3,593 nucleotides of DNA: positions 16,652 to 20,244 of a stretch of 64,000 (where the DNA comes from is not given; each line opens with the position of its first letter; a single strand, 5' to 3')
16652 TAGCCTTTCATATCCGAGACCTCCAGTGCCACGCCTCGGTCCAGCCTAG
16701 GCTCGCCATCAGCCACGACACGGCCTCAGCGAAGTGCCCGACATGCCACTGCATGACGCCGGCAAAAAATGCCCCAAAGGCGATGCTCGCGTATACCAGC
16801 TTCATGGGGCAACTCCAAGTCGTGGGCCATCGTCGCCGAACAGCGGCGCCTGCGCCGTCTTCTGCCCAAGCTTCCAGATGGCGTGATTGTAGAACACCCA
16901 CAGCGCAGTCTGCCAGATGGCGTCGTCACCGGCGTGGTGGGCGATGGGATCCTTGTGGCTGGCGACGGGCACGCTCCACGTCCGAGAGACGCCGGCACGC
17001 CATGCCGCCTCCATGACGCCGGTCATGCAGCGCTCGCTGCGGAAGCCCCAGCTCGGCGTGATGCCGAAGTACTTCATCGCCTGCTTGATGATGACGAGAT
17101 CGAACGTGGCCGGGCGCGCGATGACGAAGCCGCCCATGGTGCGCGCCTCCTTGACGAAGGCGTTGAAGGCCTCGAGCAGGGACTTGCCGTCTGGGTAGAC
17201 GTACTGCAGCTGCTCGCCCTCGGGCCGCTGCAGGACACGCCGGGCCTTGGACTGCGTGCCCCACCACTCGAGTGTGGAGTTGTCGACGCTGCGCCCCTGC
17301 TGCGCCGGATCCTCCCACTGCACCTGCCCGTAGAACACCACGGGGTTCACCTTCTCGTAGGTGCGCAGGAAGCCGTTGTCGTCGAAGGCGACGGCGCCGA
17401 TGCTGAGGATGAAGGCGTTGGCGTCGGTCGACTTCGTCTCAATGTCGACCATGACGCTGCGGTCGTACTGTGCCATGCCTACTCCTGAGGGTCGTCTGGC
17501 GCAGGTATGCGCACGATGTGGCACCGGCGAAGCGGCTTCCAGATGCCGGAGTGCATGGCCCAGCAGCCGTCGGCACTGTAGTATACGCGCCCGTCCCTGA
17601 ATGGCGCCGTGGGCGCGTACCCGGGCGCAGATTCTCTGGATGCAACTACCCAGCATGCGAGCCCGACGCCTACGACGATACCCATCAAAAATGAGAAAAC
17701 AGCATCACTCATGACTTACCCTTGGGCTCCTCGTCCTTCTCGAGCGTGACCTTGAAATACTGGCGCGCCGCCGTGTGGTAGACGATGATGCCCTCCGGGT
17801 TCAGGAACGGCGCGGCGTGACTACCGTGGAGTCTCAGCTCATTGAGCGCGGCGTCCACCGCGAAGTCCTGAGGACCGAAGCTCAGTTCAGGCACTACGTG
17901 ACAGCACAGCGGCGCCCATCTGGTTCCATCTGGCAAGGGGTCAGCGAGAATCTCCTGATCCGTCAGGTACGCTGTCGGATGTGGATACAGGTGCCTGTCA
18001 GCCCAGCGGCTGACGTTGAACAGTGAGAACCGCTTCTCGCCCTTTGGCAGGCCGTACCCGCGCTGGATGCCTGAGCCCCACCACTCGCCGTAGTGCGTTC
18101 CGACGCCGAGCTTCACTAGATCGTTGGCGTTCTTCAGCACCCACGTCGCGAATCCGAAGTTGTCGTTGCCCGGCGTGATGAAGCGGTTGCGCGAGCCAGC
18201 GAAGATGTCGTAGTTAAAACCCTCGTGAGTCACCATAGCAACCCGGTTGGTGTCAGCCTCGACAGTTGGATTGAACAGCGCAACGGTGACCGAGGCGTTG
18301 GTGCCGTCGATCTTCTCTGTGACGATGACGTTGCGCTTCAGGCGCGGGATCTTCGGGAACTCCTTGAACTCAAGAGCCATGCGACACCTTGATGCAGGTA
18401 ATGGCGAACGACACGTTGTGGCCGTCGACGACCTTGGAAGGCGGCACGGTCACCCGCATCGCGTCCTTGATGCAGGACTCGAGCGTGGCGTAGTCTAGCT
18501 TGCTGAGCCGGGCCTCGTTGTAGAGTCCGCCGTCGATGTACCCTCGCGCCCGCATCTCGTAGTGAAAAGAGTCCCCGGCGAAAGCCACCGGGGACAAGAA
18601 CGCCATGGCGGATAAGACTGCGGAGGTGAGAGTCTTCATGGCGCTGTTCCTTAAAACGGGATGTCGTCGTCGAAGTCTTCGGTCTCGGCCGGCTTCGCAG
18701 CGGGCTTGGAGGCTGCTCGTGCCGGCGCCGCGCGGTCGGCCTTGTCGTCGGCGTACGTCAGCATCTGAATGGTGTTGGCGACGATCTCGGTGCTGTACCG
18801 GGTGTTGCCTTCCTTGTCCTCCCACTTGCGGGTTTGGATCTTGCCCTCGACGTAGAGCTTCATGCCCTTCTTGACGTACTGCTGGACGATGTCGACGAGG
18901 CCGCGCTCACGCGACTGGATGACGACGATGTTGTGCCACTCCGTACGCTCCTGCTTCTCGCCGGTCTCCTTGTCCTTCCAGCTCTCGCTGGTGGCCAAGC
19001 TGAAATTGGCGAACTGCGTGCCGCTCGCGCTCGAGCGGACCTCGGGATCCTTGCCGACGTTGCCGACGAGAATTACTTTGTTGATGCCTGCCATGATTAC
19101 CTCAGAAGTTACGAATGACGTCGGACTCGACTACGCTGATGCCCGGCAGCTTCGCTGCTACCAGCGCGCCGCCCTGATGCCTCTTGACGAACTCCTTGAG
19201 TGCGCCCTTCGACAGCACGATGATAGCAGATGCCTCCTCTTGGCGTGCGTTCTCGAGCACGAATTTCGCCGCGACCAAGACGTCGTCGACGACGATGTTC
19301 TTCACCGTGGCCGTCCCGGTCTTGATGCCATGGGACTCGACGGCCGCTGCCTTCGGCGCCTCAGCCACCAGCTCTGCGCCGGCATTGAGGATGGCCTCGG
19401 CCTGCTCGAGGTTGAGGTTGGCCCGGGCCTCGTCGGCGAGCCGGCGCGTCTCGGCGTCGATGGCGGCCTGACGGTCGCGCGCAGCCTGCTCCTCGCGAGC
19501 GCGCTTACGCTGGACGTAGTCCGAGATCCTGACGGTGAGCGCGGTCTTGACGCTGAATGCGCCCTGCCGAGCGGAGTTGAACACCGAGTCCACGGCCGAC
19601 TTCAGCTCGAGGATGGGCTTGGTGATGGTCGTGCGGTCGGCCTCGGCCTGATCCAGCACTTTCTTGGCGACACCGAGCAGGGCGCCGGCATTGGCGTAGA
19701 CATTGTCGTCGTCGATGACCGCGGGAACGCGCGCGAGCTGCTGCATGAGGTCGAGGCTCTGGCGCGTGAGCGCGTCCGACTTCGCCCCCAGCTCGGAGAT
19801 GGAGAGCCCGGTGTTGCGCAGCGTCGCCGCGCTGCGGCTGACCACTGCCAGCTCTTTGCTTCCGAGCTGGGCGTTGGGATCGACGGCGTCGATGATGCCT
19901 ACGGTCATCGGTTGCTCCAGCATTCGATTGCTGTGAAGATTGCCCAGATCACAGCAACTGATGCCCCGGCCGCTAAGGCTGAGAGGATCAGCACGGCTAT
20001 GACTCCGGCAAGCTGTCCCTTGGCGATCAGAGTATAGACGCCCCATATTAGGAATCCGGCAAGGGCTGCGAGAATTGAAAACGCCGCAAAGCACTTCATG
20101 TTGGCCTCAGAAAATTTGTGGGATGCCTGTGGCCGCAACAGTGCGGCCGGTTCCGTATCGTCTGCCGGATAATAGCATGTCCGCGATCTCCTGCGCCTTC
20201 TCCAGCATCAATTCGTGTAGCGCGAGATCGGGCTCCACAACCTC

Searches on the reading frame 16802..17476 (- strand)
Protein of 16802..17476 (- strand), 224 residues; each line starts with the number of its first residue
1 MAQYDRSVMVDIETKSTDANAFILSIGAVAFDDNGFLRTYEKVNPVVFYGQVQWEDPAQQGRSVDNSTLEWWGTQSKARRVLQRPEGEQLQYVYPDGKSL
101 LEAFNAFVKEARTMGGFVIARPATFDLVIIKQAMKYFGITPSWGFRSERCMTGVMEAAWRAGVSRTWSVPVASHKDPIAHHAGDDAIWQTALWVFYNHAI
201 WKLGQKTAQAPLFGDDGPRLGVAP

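Call 44: search_protein_families(library=ncbifam, proteins=[window:16802-17476:-], max_evalue=0.01)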
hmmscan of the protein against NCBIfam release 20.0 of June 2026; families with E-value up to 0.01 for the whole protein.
window:16802-17476:- (224 aa): 0 families

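Call 46: search_protein_families(library=pfam, proteins=[window:16802-17476:-], max_evalue=0.01)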
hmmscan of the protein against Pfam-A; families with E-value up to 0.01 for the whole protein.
window:16802-17476:- (224 aa): 1 family
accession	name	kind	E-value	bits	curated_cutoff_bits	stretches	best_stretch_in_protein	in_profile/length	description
PF16473.11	Rv2179c-like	-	5.3e-27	95.1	27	1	7-193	2-173/177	3'-5' exoribonuclease Rv2179c-like domain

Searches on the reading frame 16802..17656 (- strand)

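Call 9: search_protein_families(library=phrogs, proteins=[window:16802-17656:-], max_evalue=0.001)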
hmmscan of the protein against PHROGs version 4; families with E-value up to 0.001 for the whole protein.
window:16802-17656:- (284 aa): 4 families
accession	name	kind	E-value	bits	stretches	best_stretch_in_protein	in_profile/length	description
phrog_255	-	DNA, RNA and nucleotide metabolism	1.9e-29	104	1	67-249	182-351/436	exonuclease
phrog_14078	-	unknown function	3.4e-09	37.6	1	68-252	84-249/264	-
phrog_20376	-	DNA, RNA and nucleotide metabolism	7.5e-05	22.6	1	67-253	349-520/530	exonuclease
phrog_2082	-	DNA, RNA and nucleotide metabolism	0.00018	20.9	1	64-249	639-805/823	exonuclease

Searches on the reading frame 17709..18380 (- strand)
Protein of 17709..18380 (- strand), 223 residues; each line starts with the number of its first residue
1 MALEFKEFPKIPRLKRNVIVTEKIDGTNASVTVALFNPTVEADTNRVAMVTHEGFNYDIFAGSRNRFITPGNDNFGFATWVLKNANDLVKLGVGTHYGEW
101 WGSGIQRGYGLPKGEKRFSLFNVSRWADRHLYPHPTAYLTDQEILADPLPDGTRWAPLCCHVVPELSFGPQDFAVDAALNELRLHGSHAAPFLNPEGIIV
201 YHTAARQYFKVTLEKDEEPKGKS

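Call 9: search_protein_families(library=phrogs, proteins=[window:17709-18380:-], max_evalue=0.001)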
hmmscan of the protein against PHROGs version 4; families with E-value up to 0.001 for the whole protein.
window:17709-18380:- (223 aa): 2 families
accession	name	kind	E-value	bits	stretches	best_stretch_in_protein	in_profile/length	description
phrog_548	-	DNA, RNA and nucleotide metabolism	9.1e-28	98.4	1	4-210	2-227/341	RNA ligase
phrog_968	-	DNA, RNA and nucleotide metabolism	0.00046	20.2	1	15-130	183-310/398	RNA ligase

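Call 14: search_protein_families(library=pfam, proteins=[window:17709-18380:-], max_evalue=0.01)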
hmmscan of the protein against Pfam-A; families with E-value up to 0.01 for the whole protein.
window:17709-18380:- (223 aa): 1 family
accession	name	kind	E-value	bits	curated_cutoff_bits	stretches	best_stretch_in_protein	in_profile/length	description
PF09414.15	RNA_ligase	-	2.9e-08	34.5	27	1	17-211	2-170/171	RNA ligase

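Call 42: search_solved_structures(query=window:17709-18380:-, max_evalue=1, show_alignments=2)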
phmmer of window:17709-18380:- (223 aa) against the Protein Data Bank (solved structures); distinct sequences matched with E-value up to 1: 0.

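Call 44: search_protein_families(library=ncbifam, proteins=[window:17709-18380:-], max_evalue=0.01)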
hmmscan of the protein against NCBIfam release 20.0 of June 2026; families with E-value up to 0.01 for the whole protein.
window:17709-18380:- (223 aa): 0 families

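Call 60: find_homologous_proteins(query=window:17709-18380:-, max_evalue=0.00001)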
Query window:17709-18380:- (223 aa): 7998 proteins with E <= 0.00001 among 8000 candidates; the best 120 are listed.
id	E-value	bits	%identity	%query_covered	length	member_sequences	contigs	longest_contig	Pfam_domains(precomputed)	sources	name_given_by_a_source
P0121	9.4e-153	524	100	100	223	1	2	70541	PF09414.16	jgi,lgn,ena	jgi:hypothetical protein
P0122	7.8e-80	286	63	97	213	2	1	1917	PF09414.16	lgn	-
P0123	2.1e-71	258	58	98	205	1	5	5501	PF09414.16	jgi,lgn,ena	-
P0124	1.9e-69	252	55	99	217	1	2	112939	PF09414.16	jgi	jgi:hypothetical protein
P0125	5.8e-67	243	56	99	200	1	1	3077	PF09414.16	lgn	-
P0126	1.5e-66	242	55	98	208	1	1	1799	PF09414.16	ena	-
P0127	5.4e-64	234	52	99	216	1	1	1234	PF09414.16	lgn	-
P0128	6.7e-64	233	50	99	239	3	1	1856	PF09414.16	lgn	-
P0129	4.3e-63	231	53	98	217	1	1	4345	PF09414.16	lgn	-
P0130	4.5e-63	231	55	98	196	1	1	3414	PF09414.16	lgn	-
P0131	1.5e-62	229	53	99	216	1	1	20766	PF09414.16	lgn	-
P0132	2.0e-62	229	52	97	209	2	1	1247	PF09414.16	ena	-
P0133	3.1e-62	228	54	99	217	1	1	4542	PF09414.16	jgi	jgi:hypothetical protein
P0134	6.1e-62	227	52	98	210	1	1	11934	PF09414.16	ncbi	-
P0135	6.6e-62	227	53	98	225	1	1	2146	PF09414.16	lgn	-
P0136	6.7e-62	227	52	98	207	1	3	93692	PF09414.16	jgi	jgi:hypothetical protein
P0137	7.1e-62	227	56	98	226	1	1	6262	PF09414.16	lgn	-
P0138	9.0e-62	226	52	99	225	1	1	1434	PF09414.16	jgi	jgi:hypothetical protein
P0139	1.0e-61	226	54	99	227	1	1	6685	PF09414.16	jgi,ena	-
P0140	1.1e-61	226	52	99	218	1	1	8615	PF09414.16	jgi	jgi:hypothetical protein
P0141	1.5e-61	226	52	99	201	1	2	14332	PF09414.16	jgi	jgi:hypothetical protein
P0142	2.3e-61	225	53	99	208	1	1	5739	PF09414.16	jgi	jgi:hypothetical protein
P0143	6.4e-61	224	53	97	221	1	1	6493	PF09414.16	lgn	-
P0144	6.9e-61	224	54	99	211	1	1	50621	PF09414.16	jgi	jgi:hypothetical protein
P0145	7.1e-61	224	51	99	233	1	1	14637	PF09414.16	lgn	-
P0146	8.6e-61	223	52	99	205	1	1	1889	PF09414.16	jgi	jgi:hypothetical protein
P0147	1.4e-60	222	53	98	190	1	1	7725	PF09414.16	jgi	jgi:hypothetical protein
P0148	1.5e-60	222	50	98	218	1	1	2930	PF09414.16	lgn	-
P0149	2.4e-60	222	54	99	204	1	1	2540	PF09414.16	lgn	-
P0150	2.4e-60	222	50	99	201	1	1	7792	PF09414.16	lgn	-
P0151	2.4e-60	222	55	99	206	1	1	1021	PF09414.16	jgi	jgi:hypothetical protein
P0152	2.6e-60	222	51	99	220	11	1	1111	PF09414.16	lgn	-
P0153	2.8e-60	222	53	99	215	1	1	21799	PF09414.16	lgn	-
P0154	3.0e-60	221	53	98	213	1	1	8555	PF09414.16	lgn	-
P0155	3.4e-60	221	51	98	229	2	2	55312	PF09414.16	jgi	jgi:hypothetical protein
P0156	3.8e-60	221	52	99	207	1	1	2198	PF09414.16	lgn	-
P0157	4.0e-60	221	51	99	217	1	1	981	PF09414.16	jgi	jgi:RNA ligase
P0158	4.3e-60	221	50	98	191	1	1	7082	PF09414.16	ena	-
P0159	4.5e-60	221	53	99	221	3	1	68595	PF09414.16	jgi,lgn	jgi:hypothetical protein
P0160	5.3e-60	221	53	98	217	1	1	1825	PF09414.16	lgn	-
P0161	5.3e-60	221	52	99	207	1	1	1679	PF09414.16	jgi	-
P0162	6.3e-60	220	48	99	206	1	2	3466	PF09414.16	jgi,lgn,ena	-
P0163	6.5e-60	220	53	97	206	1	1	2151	PF09414.16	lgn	-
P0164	8.2e-60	220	49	99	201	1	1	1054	PF09414.16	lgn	-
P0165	8.4e-60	220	49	98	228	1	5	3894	PF09414.16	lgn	-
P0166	8.9e-60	220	51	98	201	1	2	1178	PF09414.16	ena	-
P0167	9.2e-60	220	50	99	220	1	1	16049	PF09414.16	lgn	-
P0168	9.3e-60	220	50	99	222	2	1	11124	PF09414.16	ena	-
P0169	1.1e-59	220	55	97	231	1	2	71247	PF09414.16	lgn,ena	-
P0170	1.2e-59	220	54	97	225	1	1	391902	PF09414.16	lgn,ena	-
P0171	1.3e-59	219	52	98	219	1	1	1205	PF09414.16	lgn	-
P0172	1.6e-59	219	55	98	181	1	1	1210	PF09414.16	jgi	jgi:hypothetical protein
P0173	1.8e-59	219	52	100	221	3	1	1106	PF09414.16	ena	-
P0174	2.3e-59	219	52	99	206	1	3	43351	PF09414.16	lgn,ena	-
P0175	2.9e-59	218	55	98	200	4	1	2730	PF09414.16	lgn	-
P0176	3.0e-59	218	50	98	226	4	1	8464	PF09414.16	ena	-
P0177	3.1e-59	218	51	98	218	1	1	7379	PF09414.16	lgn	-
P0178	3.2e-59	218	53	98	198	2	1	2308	PF09414.16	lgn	-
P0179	3.7e-59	218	53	99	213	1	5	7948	PF09414.16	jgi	jgi:hypothetical protein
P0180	3.8e-59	218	51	97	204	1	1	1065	PF09414.16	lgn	-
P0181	3.8e-59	218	53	98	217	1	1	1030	PF09414.16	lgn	-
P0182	4.2e-59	218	54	98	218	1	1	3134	PF09414.16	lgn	-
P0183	4.6e-59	218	50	100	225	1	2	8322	PF09414.16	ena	-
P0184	5.5e-59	217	52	98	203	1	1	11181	PF09414.16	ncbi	-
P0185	7.8e-59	217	53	97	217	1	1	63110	PF09414.16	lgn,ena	-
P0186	8.2e-59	217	50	100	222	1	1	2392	PF09414.16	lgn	-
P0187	8.3e-59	217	50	98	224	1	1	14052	PF09414.16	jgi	jgi:hypothetical protein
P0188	8.4e-59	217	54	99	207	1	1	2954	PF09414.16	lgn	-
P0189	9.7e-59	217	52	99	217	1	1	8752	PF09414.16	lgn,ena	-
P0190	9.9e-59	216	51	99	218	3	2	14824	PF09414.16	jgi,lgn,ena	jgi:hypothetical protein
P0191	1.1e-58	216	51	99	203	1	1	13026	PF09414.16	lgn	-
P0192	1.2e-58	216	50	99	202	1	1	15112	PF09414.16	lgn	-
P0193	1.2e-58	216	51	99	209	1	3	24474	PF09414.16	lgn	-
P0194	1.6e-58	216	51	98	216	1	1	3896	PF09414.16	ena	-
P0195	1.7e-58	216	54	98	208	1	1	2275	PF09414.16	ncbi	-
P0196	2.3e-58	215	51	98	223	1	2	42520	PF09414.16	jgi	jgi:hypothetical protein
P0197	2.3e-58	215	49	98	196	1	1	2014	PF09414.16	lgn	-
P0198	2.4e-58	215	53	98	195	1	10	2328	PF09414.16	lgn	-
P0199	2.7e-58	215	55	97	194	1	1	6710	PF09414.16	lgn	-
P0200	2.7e-58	215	50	99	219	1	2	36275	PF09414.16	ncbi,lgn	-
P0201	2.9e-58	215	50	98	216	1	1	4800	PF09414.16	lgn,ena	-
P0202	3.1e-58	215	52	99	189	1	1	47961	PF09414.16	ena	-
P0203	3.1e-58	215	53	97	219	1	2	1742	PF09414.16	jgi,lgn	jgi:hypothetical protein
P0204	3.4e-58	215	51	98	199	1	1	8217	PF09414.16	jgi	jgi:hypothetical protein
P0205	3.6e-58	215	49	99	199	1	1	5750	PF09414.16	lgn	-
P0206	3.7e-58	215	52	100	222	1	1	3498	PF09414.16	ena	-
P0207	3.9e-58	215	52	99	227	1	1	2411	PF09414.16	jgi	jgi:hypothetical protein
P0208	3.9e-58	215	52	98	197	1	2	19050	PF09414.16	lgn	-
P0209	4.1e-58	214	53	97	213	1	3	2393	PF09414.16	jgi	jgi:hypothetical protein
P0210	4.9e-58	214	52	97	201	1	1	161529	PF09414.16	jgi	jgi:hypothetical protein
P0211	5.1e-58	214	50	98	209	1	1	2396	PF09414.16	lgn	-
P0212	5.2e-58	214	52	98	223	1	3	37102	PF09414.16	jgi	jgi:hypothetical protein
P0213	5.3e-58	214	53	99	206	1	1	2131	PF09414.16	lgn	-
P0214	6.1e-58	214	50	99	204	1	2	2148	PF09414.16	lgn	-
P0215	6.8e-58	214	50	100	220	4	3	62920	PF09414.16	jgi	jgi:hypothetical protein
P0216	7.4e-58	214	52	98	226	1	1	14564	PF09414.16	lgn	-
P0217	7.6e-58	214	51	98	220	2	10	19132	PF09414.16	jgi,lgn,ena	-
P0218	8.5e-58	213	52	99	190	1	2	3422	PF09414.16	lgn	-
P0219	8.9e-58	213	50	99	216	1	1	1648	PF09414.16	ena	-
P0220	9.3e-58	213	50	98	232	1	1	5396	PF09414.16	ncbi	-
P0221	9.5e-58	213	51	99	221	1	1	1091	PF09414.16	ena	-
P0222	9.8e-58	213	50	100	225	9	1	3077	PF09414.16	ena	-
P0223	1.1e-57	213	50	99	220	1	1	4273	PF09414.16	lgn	-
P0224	1.2e-57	213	52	98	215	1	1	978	PF09414.16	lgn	-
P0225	1.2e-57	213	49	99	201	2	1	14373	PF09414.16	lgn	-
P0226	1.2e-57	213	51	99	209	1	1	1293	PF09414.16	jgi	-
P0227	1.3e-57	213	50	98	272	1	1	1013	PF09414.16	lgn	-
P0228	1.3e-57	213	51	99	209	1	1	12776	PF09414.16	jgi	jgi:hypothetical protein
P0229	1.3e-57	213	51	99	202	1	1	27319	PF09414.16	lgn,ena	-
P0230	1.3e-57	213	52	99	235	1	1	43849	PF09414.16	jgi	jgi:hypothetical protein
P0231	1.5e-57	213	48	100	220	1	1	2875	PF09414.16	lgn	-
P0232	1.5e-57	213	51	99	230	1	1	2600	PF09414.16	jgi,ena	-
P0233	1.6e-57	213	51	98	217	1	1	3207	PF09414.16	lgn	-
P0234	1.8e-57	212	53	95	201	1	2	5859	PF09414.16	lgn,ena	-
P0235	1.8e-57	212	50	96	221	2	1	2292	PF09414.16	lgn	-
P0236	1.9e-57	212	52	98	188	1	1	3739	PF09414.16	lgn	-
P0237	2.0e-57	212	51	99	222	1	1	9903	PF09414.16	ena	-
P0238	2.0e-57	212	51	99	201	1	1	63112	PF09414.16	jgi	jgi:hypothetical protein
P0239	2.3e-57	212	53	99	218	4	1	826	PF09414.16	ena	-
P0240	2.4e-57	212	52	98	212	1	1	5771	PF09414.16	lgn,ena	-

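Call 68: predict_structure(alignment_id=A1)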
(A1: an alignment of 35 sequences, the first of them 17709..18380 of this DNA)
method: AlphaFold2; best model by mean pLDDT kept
length: 223 residues; sequences in the alignment: 35
mean_pLDDT: 89.5   pTM: 0.84
mean pLDDT of the five models: 89.5, 88.6, 88.5, 86.6, 86.4
residues with pLDDT >= 90: 157; 70-90: 48; 50-70: 17; < 50: 1
segments of 3 or more residues with pLDDT < 50: none
pLDDT, mean of each block of 10 residues (from residue 1): 80 92 94 94 89 98 96 97 98 97 88 94 92 63 65 93 95 93 93 90 92 86 58
secondary structure, 60 per line:
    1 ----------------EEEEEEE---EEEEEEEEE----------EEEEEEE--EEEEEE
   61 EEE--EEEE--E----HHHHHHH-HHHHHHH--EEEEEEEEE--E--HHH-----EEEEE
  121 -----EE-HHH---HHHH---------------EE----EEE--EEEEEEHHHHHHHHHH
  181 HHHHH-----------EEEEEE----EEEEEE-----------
elements in order: E17-23 E27-35 E46-52 E55-63 E66-69 H77-83 H85-91 E94-102 E116-120 H135-138 E160-162 E165-170 H171-185 E197-202 E207-212

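Call 71: fold_search(model_id=the predicted structure, library=pdb)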
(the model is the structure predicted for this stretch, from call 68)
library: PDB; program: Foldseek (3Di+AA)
matches with E <= 10: 182; with E <= 0.001: 7
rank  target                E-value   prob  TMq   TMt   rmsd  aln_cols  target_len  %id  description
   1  2hvr_A                2.9e-04  1.00  0.42  0.30   9.3       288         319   15  Structure of T4 RNA Ligase 2 with Nicked 5'-Adenylated nucleic acid duplex containing a 3'-deoxyribonucleotide at the  (released 2006-10-17)
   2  6vt0                  4.6e-04  1.00  0.47  0.33   7.7       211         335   18  Naegleria gruberi RNA ligase K170A mutant apo (released 2020-04-08)
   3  6vt5                  4.8e-04  1.00  0.45  0.32   6.6       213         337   17  Naegleria gruberi RNA ligase R4a K121A mutant apo (released 2020-04-08)
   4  2hvr_B                5.4e-04  1.00  0.41  0.30   9.3       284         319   14  Structure of T4 RNA Ligase 2 with Nicked 5'-Adenylated nucleic acid duplex containing a 3'-deoxyribonucleotide at the  (released 2006-10-17)
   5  1xdn                  6.5e-04  1.00  0.41  0.36   8.7       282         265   13  High resolution crystal structure of an editosome enzyme from trypanosoma brucei: RNA editing ligase 1 (released 2004-12-07)
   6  6vtg_A                8.2e-04  1.00  0.43  0.30   7.6       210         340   16  Naegleria gruberi RNA ligase E227A mutant apo (released 2020-04-08)
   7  5cou                  8.6e-04  1.00  0.49  0.34   6.4       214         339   16  Structure and mechanism of a eukaryal nick-sealing RNA ligase K170M+ATP (released 2015-10-28)
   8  5cot                  1.4e-03  1.00  0.46  0.32   6.9       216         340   17  Structure and mechanism of a eukaryal nick-sealing RNA ligase (released 2015-10-28)
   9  6vt4                  1.5e-03  1.00  0.46  0.32   6.8       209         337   17  Naegleria gruberi RNA ligase R149A mutant apo (released 2020-04-08)
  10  6vte                  1.7e-03  1.00  0.48  0.33   6.5       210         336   17  Naegleria gruberi RNA Ligase K170M mutant with AMP and Mn (released 2020-04-08)
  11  1s68                  2.2e-03  1.00  0.41  0.39   9.0       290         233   15  Structure and Mechanism of RNA Ligase (released 2004-02-24)
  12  6vt1_A                2.3e-03  1.00  0.50  0.34   6.3       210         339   17  Naegleria gruberi RNA ligase D172A mutant apo (released 2020-04-08)
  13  6vt9                  2.5e-03  1.00  0.49  0.34   6.6       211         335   16  Naegleria gruberi RNA ligase E227A mutant with ATP and Mn (released 2020-04-08)
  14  6vt3                  2.5e-03  1.00  0.46  0.32   6.7       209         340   16  Naegleria gruberi RNA ligase K326A mutant apo (released 2020-04-08)
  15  6vtd                  2.9e-03  1.00  0.48  0.34   7.6       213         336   19  Naegleria gruberi RNA ligase R149A mutant with ATP and Mn (released 2020-04-08)
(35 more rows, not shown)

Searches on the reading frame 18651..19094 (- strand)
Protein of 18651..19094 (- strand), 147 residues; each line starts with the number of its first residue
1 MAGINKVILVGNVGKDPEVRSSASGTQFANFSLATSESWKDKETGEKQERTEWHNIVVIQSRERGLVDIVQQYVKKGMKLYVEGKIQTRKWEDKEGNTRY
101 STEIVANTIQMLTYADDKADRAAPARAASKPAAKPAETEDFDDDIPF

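Call 9: search_protein_families(library=phrogs, proteins=[window:18651-19094:-], max_evalue=0.001)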
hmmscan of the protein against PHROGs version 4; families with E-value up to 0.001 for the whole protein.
window:18651-19094:- (147 aa): 5 families
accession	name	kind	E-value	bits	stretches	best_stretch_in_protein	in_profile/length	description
phrog_44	-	DNA, RNA and nucleotide metabolism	6.4e-53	181.2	1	1-147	84-228/271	single strand DNA binding protein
phrog_25370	-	unknown function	7.8e-10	39.3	1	4-51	2-48/48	-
phrog_27667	-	DNA, RNA and nucleotide metabolism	5.2e-07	30.8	1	82-123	4-45/61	single strand DNA binding protein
phrog_4932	-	DNA, RNA and nucleotide metabolism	2.6e-05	25.3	1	55-147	39-117/117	single strand DNA binding protein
phrog_18154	-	DNA, RNA and nucleotide metabolism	0.00046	21.9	0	82-147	29-105/105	single strand DNA binding protein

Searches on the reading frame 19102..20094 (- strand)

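Call 9: search_protein_families(library=phrogs, proteins=[window:19102-20094:-], max_evalue=0.001)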
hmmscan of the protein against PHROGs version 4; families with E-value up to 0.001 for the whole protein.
window:19102-20094:- (330 aa): 1 family
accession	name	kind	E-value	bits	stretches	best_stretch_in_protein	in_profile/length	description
phrog_10477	-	DNA, RNA and nucleotide metabolism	0.00012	23.1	1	123-326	36-241/243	exonuclease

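Call 14: search_protein_families(library=pfam, proteins=[window:19102-20094:-], max_evalue=0.01)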
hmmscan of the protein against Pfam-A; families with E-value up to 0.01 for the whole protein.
window:19102-20094:- (330 aa): 0 families
